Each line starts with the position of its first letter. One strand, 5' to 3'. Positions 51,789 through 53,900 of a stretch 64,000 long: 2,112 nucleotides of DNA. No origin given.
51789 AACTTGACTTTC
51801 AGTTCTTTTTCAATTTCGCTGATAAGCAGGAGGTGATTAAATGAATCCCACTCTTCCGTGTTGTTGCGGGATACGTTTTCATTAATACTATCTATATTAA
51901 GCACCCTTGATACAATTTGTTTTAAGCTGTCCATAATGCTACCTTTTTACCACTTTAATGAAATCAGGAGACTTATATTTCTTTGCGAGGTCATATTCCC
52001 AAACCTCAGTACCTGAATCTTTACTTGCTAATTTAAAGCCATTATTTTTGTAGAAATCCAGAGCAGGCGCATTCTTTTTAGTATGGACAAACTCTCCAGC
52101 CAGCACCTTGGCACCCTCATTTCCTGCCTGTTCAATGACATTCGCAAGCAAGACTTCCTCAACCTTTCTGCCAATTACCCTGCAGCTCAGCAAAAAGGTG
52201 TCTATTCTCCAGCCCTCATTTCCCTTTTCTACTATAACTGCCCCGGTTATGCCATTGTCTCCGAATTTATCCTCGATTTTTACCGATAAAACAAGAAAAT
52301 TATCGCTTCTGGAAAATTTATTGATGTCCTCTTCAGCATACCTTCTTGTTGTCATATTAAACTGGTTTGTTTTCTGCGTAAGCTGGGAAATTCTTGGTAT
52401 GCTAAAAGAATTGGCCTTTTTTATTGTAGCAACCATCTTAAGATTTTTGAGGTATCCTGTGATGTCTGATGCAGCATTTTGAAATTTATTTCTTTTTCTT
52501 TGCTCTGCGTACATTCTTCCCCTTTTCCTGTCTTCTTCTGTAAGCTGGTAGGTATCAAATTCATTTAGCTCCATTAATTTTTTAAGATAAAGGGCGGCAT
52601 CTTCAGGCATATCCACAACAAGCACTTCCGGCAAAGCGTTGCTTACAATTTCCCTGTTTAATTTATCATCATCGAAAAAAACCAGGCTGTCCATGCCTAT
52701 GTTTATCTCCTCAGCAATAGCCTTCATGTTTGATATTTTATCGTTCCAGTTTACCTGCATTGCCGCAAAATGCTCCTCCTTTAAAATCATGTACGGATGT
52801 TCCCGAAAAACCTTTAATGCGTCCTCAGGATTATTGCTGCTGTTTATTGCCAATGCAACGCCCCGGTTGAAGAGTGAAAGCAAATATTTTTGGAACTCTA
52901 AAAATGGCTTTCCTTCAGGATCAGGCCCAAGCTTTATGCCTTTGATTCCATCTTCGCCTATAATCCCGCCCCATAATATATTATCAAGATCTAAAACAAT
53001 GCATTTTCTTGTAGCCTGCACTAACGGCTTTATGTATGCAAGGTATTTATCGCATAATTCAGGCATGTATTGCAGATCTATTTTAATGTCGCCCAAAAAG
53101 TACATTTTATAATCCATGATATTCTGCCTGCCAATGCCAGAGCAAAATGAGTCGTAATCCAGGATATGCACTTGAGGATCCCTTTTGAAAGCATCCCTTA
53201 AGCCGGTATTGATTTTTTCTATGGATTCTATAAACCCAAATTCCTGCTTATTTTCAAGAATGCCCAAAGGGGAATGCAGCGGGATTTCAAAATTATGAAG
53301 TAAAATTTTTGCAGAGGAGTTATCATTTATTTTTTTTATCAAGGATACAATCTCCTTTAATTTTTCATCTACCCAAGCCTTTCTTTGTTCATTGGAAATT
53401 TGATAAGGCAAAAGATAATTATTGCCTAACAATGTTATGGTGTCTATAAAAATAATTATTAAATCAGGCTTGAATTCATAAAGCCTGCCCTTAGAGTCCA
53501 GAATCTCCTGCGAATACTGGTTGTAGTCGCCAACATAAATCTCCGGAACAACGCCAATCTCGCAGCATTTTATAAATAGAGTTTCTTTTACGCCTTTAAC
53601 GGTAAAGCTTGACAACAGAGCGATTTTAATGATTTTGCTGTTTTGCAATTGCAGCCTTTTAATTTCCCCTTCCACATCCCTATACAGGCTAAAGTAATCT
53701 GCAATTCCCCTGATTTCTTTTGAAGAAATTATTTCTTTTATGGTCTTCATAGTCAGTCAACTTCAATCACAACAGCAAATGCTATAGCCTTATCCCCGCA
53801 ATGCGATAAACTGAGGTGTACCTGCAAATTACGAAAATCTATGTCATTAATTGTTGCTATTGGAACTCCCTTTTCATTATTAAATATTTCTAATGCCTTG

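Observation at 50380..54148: ACP, AcpS, FkbH-like loader, hotdog and AAC(3)-like acyltransferase cassette in an archaeon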

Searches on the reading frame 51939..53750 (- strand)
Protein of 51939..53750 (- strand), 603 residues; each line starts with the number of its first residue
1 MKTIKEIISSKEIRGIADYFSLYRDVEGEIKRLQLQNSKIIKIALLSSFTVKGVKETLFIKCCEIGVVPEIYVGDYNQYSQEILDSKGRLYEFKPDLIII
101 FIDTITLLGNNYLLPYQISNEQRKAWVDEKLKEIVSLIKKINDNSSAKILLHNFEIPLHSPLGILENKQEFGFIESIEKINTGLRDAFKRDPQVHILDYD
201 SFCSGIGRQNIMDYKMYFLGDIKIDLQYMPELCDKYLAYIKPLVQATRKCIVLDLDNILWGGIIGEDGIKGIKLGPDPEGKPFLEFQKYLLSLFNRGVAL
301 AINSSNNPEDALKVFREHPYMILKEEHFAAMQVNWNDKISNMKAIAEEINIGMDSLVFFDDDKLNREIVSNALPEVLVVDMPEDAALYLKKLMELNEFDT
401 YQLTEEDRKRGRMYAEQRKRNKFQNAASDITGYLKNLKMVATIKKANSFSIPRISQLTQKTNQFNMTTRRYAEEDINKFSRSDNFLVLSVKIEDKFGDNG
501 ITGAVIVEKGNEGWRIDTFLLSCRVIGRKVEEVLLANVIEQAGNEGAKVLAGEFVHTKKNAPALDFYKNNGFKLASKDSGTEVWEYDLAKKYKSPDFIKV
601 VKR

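Call 3: search_protein_families(library=pfam, proteins=[window:51939-53750:-], max_evalue=0.01)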
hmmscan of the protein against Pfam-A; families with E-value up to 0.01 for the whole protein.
window:51939-53750:- (603 aa): 2 families
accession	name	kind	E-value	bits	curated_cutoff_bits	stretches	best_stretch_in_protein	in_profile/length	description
PF21211.3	FkbH_N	-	2e-19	70.7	27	1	70-237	29-188/192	FkbH, N-terminal domain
PF12689.13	Acid_PPase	-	0.00016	22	27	1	285-371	49-142/169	Acid Phosphatase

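Call 4: search_protein_families(library=ncbifam, proteins=[window:51939-53750:-], max_evalue=0.01)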
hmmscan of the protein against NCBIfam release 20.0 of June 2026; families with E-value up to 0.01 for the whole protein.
window:51939-53750:- (603 aa): 2 families
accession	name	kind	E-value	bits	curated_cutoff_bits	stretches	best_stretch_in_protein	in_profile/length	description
TIGR01686.1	FkbH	subfamily_domain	2.8e-91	306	146.65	1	247-574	2-321/323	FkbH domain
TIGR01681.1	HAD-SF-IIIC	subfamily_domain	3.4e-16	60.3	35.75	1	249-371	1-130/132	HAD-IIIC family phosphatase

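Call 10: find_encoding_contigs(protein=window:51939-53750:-, flank=10000, max_places=6)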
Protein window:51939-53750:- (603 aa): 19 contigs read that carry it; 6 places shown.
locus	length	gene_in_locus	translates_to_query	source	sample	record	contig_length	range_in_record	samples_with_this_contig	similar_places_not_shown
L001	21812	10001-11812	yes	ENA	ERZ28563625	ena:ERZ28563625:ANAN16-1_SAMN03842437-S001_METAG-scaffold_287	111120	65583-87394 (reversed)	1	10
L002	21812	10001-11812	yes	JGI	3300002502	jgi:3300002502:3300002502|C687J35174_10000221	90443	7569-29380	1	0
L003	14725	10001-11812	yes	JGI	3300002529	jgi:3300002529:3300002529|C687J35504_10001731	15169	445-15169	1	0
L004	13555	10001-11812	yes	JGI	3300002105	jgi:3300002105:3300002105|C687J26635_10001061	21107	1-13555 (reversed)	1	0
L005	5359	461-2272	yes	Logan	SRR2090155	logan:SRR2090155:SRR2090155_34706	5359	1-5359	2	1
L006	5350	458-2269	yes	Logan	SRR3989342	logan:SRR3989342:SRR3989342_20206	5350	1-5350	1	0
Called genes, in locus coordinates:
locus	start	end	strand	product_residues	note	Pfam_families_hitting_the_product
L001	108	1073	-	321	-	-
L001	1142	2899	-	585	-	-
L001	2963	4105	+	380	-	PF01266:DAO (faint), PF01494:FAD_binding_3, PF03486:HI0933_like (faint), PF05834:Lycopene_cycl (faint), PF07992:Pyr_redox_2 (faint), PF13450:NAD_binding_8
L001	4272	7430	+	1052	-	PF02516:STT3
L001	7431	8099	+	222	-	PF00535:Glycos_transf_2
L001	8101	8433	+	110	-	PF10066:DUF2304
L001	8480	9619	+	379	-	PF01075:Glyco_transf_9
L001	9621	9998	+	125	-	PF01648:ACPS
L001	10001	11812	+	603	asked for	PF21211:FkbH_N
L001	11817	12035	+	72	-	-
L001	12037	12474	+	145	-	PF01575:MaoC_dehydratas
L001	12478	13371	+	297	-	PF02522:Antibiotic_NAT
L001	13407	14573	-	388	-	PF09492:Pec_lyase (faint), PF07944:Beta-AFase-like_GH127_cat (faint), PF25840:Ulvan_lyase_N (faint), PF13243:SQHop_cyclase_C (weak), PF07470:Glyco_hydro_88 (weak), PF06662:C5-epim_C (weak)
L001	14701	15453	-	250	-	PF00483:NTP_transferase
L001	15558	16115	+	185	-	-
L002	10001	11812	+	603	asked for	PF21211:FkbH_N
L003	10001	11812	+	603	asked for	PF21211:FkbH_N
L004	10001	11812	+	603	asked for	PF21211:FkbH_N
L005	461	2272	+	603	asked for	PF21211:FkbH_N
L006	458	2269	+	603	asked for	PF21211:FkbH_N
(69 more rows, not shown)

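Call 11: find_homologous_proteins(query=window:51939-53750:-, max_evalue=1e-10)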
Query window:51939-53750:- (603 aa): 7016 proteins with E <= 1e-10 among 8000 candidates; the best 120 are listed.
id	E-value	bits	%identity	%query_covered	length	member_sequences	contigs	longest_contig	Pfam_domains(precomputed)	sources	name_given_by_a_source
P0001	0.0e+0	1349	100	100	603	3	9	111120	PF21211.4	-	-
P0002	0.0e+0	1175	86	100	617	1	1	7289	PF21211.4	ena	-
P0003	0.0e+0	1165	86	100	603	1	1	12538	PF21211.4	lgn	-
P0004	0.0e+0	1031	75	99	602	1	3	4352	PF21211.4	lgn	-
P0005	8.4e-296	1000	72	100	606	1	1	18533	PF12689.14,PF21211.4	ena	-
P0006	1.0e-292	990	71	100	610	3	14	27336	PF12689.14,PF21211.4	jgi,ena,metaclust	metaclust:\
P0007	6.1e-292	988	70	100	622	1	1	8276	PF21211.4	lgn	-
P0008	2.3e-290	982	71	99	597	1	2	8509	PF21211.4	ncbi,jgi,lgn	-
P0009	8.3e-287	971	70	100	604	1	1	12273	PF21211.4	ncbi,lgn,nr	ncbi:HAD-IIIC family phosphatase [Candidatus Woesearchaeota archaeon]|nr:HAD-IIIC family phosphatase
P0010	1.3e-286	970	70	98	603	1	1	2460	PF21211.4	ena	-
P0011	5.4e-286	968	69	100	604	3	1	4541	PF21211.4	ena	-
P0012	2.4e-285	966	69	100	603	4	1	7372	PF21211.4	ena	-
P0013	3.8e-284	962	68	100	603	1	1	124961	PF21211.4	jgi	jgi:FkbH-like protein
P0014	4.0e-284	962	68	100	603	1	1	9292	PF21211.4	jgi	jgi:FkbH-like protein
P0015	4.3e-284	962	70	98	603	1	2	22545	PF12689.14,PF21211.4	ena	-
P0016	1.9e-282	956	68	100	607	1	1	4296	PF21211.4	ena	-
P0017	2.4e-282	956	69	98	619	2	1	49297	PF12689.14,PF21211.4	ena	-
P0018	6.8e-282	954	68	98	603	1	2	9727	PF21211.4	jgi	-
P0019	2.1e-281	953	69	100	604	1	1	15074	PF21211.4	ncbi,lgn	-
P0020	2.9e-281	952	68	100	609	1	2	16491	PF21211.4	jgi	-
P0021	8.9e-281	951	67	100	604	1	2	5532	PF21211.4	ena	-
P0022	1.0e-280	950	68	100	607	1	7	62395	PF21211.4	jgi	-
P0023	1.8e-280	950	68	100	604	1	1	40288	PF21211.4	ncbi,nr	ncbi:HAD-IIIC family phosphatase [Candidatus Woesearchaeota archaeon]|nr:HAD-IIIC family phosphatase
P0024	4.8e-278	942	69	100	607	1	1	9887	PF21211.4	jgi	-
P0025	8.0e-278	941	67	97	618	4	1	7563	PF21211.4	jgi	-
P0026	1.8e-276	936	68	100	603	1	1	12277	PF21211.4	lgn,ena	-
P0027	3.6e-276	935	67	100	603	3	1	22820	PF21211.4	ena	-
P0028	1.3e-275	934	68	100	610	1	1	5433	PF21211.4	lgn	-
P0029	1.5e-274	930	66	98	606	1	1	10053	PF21211.4,PF03031.25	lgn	-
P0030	1.9e-274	930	68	100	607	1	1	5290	PF12689.14,PF21211.4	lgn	-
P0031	2.9e-273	926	68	100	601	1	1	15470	PF21211.4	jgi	-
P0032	4.7e-272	922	66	100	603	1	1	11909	PF21211.4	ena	-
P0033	1.2e-271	921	67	99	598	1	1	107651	PF21211.4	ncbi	-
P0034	1.5e-271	920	66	100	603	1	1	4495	PF21211.4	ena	-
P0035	2.2e-271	920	66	100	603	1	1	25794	PF21211.4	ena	-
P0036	5.5e-271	918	67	100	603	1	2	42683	PF21211.4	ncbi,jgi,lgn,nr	ncbi:MAG: HAD-IIIC family phosphatase [Candidatus Omnitrophica bacterium]|nr:HAD-IIIC family phospha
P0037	1.3e-270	917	66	100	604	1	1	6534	PF21211.4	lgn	-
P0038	1.6e-270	917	66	100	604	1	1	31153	PF21211.4,PF00583.32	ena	-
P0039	6.3e-270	915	66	99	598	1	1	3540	PF12689.14,PF21211.4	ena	-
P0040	8.3e-269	911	63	99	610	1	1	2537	PF21211.4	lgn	-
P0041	1.6e-268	910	65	100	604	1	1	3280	PF21211.4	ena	-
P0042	2.1e-268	910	66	97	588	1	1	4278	PF21211.4,PF03031.25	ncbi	-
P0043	9.8e-266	901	64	100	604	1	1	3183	PF21211.4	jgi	-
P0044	9.6e-265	898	63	100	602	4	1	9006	PF12689.14,PF21211.4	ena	-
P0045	1.3e-262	891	62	100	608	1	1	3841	PF21211.4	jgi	-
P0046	1.9e-261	887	69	91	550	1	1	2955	PF21211.4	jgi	-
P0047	4.0e-261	886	64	98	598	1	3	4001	PF12689.14,PF21211.4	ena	-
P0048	1.3e-260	884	65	100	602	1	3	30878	PF21211.4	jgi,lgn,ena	-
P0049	2.1e-260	883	64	99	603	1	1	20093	PF21211.4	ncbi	-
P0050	5.0e-260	882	64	98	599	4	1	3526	PF21211.4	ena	-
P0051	7.9e-260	881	63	99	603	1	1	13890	PF21211.4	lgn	-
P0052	1.7e-259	880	63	100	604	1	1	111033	PF21211.4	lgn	-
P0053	1.7e-259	880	63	100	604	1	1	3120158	PF21211.4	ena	-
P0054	4.4e-259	879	63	100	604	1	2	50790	PF21211.4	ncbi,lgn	-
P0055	5.5e-259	879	65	97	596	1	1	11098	PF12689.14,PF21211.4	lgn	-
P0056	5.9e-259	879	64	98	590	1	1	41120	PF12689.14,PF21211.4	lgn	-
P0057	1.5e-257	874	65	98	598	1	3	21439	PF21211.4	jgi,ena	-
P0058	4.4e-257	872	63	98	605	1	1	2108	PF12689.14,PF21211.4,PF00657.29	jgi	jgi:FkbH-like protein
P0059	5.0e-257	872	63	99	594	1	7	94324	PF21211.4,PF03031.25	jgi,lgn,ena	-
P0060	8.0e-257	872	65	98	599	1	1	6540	PF21211.4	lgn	-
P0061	8.3e-257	872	62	100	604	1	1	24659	PF21211.4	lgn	-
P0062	1.1e-256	871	62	100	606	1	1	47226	PF21211.4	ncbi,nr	ncbi:HAD family hydrolase [Candidatus Woesearchaeota archaeon]|nr:HAD family hydrolase [Candidatus W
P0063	1.0e-254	865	64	98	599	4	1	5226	PF12689.14,PF21211.4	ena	-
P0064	2.9e-254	863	61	100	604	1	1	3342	PF12689.14,PF21211.4,PF03031.25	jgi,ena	-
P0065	5.2e-254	862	63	98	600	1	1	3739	PF21211.4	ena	-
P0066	4.9e-253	859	62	99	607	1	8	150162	PF12689.14,PF21211.4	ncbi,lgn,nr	ncbi:HAD-IIIC family phosphatase [Candidatus Woesearchaeota archaeon]|nr:HAD-IIIC family phosphatase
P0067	5.5e-252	856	62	100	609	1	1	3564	PF21211.4,PF03031.25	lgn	-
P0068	7.0e-252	855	63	98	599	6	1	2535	PF21211.4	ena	-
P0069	9.7e-252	855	61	100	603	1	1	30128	PF21211.4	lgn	-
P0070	2.4e-251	854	63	97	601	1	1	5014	PF21211.4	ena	-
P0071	3.1e-251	853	60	100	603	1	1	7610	PF12689.14,PF21211.4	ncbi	-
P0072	6.0e-251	852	63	98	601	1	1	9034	PF21211.4,PF00583.32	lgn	-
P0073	2.3e-250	850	62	99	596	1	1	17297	PF21211.4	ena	-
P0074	2.9e-250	850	62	98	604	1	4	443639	PF21211.4,PF03031.25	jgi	-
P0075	3.3e-250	850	60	100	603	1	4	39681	PF21211.4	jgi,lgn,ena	-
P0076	1.1e-249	848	62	98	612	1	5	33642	PF21211.4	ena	-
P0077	2.6e-249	847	61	99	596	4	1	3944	PF21211.4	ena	-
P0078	6.4e-249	845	63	98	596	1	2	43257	PF21211.4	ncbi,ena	-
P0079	6.5e-249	845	62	98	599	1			PF21211.4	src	-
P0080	7.1e-249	845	61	100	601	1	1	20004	PF21211.4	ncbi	-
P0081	1.4e-248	844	60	100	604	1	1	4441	PF21211.4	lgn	-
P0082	4.8e-248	843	60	100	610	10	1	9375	PF12689.14,PF21211.4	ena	-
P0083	8.3e-248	842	60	100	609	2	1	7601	PF12689.14,PF21211.4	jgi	-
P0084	3.0e-247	840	60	100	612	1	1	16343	PF21211.4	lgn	-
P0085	4.6e-247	839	60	98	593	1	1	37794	PF12689.14,PF21211.4,PF00583.32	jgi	jgi:FkbH-like protein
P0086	1.8e-246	837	60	100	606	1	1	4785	PF12689.14,PF21211.4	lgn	-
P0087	3.0e-246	837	61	99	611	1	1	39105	PF12689.14,PF21211.4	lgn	-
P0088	4.6e-246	836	61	97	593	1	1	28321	PF21211.4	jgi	jgi:FkbH-like protein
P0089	4.9e-246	836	61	100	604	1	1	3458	PF21211.4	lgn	-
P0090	5.0e-246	836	60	100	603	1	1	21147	PF21211.4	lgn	-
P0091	9.3e-246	835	61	98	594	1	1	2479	PF21211.4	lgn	-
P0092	1.4e-245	834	59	100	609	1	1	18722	PF21211.4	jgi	jgi:FkbH-like protein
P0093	1.7e-245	834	59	97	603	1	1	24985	PF12689.14,PF21211.4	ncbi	-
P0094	4.6e-244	829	60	100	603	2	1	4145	PF21211.4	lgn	-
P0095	1.1e-243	828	58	100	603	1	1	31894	PF12689.14,PF21211.4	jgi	-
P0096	1.3e-243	828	60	97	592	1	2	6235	PF21211.4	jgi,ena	jgi:FkbH-like protein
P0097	1.5e-243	828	62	94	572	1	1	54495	PF21211.4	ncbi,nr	ncbi:MAG: HAD-IIIC family phosphatase [bacterium]|nr:HAD-IIIC family phosphatase [bacterium]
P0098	1.8e-243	827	59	100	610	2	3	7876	PF12689.14,PF21211.4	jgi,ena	-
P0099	2.3e-243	827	58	100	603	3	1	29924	PF12689.14,PF21211.4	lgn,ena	-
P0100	3.4e-243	827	60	98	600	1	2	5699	PF21211.4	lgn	-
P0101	4.0e-243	826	60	99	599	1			PF12689.14,PF21211.4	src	-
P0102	4.3e-243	826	57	100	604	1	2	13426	PF21211.4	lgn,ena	-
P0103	5.6e-243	826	60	100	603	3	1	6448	PF12689.14,PF21211.4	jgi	-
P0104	8.0e-243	825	60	98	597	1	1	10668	PF21211.4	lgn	-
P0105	9.0e-243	825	60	97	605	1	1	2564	PF21211.4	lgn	-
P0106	1.7e-242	824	61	98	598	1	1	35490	PF21211.4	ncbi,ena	-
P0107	2.2e-242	824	61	98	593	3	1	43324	PF12689.14,PF21211.4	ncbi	ncbi:MAG: HAD-IIIC family phosphatase [Nanoarchaeota archaeon]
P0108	4.3e-242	823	58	100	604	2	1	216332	PF21211.4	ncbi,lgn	-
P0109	4.9e-242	823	59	98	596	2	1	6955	PF21211.4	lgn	-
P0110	6.3e-242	822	60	98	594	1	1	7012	PF12689.14,PF21211.4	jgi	-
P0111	1.5e-241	821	64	91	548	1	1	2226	PF21211.4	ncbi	ncbi:MAG: HAD-IIIC family phosphatase, partial [Nanoarchaeota archaeon]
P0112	1.5e-241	821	56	100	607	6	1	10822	PF21211.4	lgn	-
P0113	1.5e-241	821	60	98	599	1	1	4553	PF12689.14,PF21211.4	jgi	jgi:FkbH-like protein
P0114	1.7e-241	821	59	100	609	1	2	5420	PF21211.4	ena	-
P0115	1.9e-241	821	60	98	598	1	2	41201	PF21211.4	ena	-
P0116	3.3e-241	820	57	100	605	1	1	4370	PF21211.4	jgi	-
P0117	5.0e-241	819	60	100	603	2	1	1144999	PF12689.14,PF21211.4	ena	-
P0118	8.0e-241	819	60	94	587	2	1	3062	PF21211.4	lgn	-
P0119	1.6e-240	818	57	100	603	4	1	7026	PF21211.4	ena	-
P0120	1.9e-240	818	60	98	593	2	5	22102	PF21211.4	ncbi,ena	-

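Call 16: find_related_loci(query=A1, collection=genome_contigs, flank=10000)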
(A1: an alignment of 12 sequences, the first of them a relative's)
Query A1 (603 aa) in genome_contigs; peptide patterns used: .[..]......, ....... (x = any residue, [..] = any of these).
600 stretches matched a pattern (row limit reached: there are more); 554 encode a relative of the query (tblastn E <= 1e-3); the best 80 are kept; 80 distinct loci.
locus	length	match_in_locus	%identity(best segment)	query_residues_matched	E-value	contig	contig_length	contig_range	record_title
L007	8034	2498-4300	70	1-601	0e+0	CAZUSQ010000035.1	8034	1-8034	MAG TPA_asm: uncultured Methanosarcinales archaeon isolate SRP269290_co1_892 genome assembly, contig: NODE_15075_length_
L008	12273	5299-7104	70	1-602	0e+0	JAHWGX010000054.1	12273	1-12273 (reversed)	MAG: Candidatus Woesearchaeota archaeon isolate FT1_083 k127_44398920, whole genome shotgun sequence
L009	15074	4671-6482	69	1-603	0e+0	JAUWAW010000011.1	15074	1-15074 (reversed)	MAG: Candidatus Nealsonbacteria bacterium isolate CSMAG_1304 CSMAG_1304_k141_350574_length_15074_cov_13.4153, whole geno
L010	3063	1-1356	86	152-603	0e+0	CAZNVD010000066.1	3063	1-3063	MAG TPA_asm: uncultured Methanosarcinales archaeon isolate SRP178908_co2_210 genome assembly, contig: NODE_30043_length_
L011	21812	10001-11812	62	1-602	0e+0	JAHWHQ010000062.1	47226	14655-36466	MAG: Candidatus Woesearchaeota archaeon isolate MP5_5_87 k127_42902237, whole genome shotgun sequence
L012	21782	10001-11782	62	8-603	0e+0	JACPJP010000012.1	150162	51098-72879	MAG: Candidatus Woesearchaeota archaeon isolate NC_groundwater_471_Ag_B-0.1um_36_15 S34_3B_scaffold_227451, whole genome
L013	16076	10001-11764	60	10-597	0e+0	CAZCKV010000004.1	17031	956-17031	MAG TPA_asm: uncultured Gammaproteobacteria bacterium isolate SRP178699_co1_504 genome assembly, contig: NODE_4207_lengt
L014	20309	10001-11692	60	38-602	0e+0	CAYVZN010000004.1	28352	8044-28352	MAG TPA_asm: uncultured Candidatus Saccharibacteria bacterium isolate binchicken_co21_294 genome assembly, contig: NODE_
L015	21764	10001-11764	58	14-601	0e+0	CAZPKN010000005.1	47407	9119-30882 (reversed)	MAG TPA_asm: uncultured Gammaproteobacteria bacterium isolate binchicken_co212_18 genome assembly, contig: NODE_1196_len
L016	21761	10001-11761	56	15-603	0e+0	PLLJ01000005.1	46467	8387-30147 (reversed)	MAG: Candidatus Omnitrophota bacterium isolate fen_1321 73.20120800_E3X.43_contig_451, whole genome shotgun sequence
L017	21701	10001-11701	55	36-601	0e+0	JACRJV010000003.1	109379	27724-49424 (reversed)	MAG: Candidatus Uhrbacteria bacterium isolate NC_groundwater_1838_Pr3_B-0.1um_52_12 SR-2_scaffold_141_904111, whole geno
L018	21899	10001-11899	49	16-600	0e+0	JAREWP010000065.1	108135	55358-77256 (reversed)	MAG: Candidatus Magnetocorallium paracelense isolate XS-1 k255_33631, whole genome shotgun sequence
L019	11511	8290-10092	51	1-602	0e+0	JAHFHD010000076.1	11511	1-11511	MAG: Candidatus Omnitrophota bacterium isolate nzgw330 NODE_9709_length_11512_cov_4.344307, whole genome shotgun sequenc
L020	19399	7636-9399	50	14-602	0e+0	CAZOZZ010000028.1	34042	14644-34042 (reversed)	MAG TPA_asm: uncultured Solibacteraceae bacterium isolate SRP308112_co1_433 genome assembly, contig: NODE_1568_length_34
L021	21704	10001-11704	48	14-588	0e+0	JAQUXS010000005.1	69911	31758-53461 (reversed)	MAG: Clostridium sp. isolate STD2_219 NODE_1290_length_69911_cov_3.429439_Sandtown_D2, whole genome shotgun sequence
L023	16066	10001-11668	50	41-600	0e+0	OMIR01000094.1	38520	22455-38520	Nitrosopumilales archaeon isolate AM_0615 genome assembly, contig: DGE0002AM2008_1_154103, whole genome shotgun sequence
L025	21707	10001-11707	49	31-600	0e+0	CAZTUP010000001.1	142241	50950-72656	MAG TPA_asm: uncultured Candidatus Nitrosotenuis sp. isolate binchicken_co200_76 genome assembly, contig: k141_657830, w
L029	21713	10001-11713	47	28-602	0e+0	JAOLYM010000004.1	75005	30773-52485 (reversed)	Candidatus Nitrosopelagicus sp. isolate AH-558-M07 AH-558-M07_NODE_4, whole genome shotgun sequence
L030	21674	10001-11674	48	39-601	5e-180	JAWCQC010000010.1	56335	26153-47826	MAG: Candidatus Nitrosotenuis sp. isolate JZ-2_201901_bins_13 JZ-2_201901_bins_13_scaffold_10, whole genome shotgun sequ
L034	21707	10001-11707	47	31-600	5e-178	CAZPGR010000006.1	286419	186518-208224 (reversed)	MAG TPA_asm: uncultured Nitrosopumilaceae archaeon isolate binchicken_co84_148 genome assembly, contig: k141_160946, who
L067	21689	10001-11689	36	42-602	5e-126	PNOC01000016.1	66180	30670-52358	MAG: Thermodesulfovibrio sp. isolate SW.3.86 SW_1000205_66180, whole genome shotgun sequence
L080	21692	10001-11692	35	39-600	5e-119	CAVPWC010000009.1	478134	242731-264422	MAG: uncultured Acidobacteriota bacterium isolate MFD00031.bin.1.29 genome assembly, contig: contig_3661, whole genome s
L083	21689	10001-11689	35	41-601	7e-118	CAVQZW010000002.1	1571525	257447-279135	MAG: uncultured Acidobacteriota bacterium isolate MFD00008.bin.2.180 genome assembly, contig: contig_20734, whole genome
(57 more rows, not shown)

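Call 19: search_solved_structures(query=window:51939-53750:-, max_evalue=0.01, show_alignments=1)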
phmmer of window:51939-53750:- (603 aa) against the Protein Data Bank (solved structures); distinct sequences matched with E-value up to 0.01: 1.
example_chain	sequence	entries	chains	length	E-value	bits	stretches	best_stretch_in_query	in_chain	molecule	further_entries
3slr_A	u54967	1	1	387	9.3e-51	176.2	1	69-405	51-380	uncharacterized protein BF1531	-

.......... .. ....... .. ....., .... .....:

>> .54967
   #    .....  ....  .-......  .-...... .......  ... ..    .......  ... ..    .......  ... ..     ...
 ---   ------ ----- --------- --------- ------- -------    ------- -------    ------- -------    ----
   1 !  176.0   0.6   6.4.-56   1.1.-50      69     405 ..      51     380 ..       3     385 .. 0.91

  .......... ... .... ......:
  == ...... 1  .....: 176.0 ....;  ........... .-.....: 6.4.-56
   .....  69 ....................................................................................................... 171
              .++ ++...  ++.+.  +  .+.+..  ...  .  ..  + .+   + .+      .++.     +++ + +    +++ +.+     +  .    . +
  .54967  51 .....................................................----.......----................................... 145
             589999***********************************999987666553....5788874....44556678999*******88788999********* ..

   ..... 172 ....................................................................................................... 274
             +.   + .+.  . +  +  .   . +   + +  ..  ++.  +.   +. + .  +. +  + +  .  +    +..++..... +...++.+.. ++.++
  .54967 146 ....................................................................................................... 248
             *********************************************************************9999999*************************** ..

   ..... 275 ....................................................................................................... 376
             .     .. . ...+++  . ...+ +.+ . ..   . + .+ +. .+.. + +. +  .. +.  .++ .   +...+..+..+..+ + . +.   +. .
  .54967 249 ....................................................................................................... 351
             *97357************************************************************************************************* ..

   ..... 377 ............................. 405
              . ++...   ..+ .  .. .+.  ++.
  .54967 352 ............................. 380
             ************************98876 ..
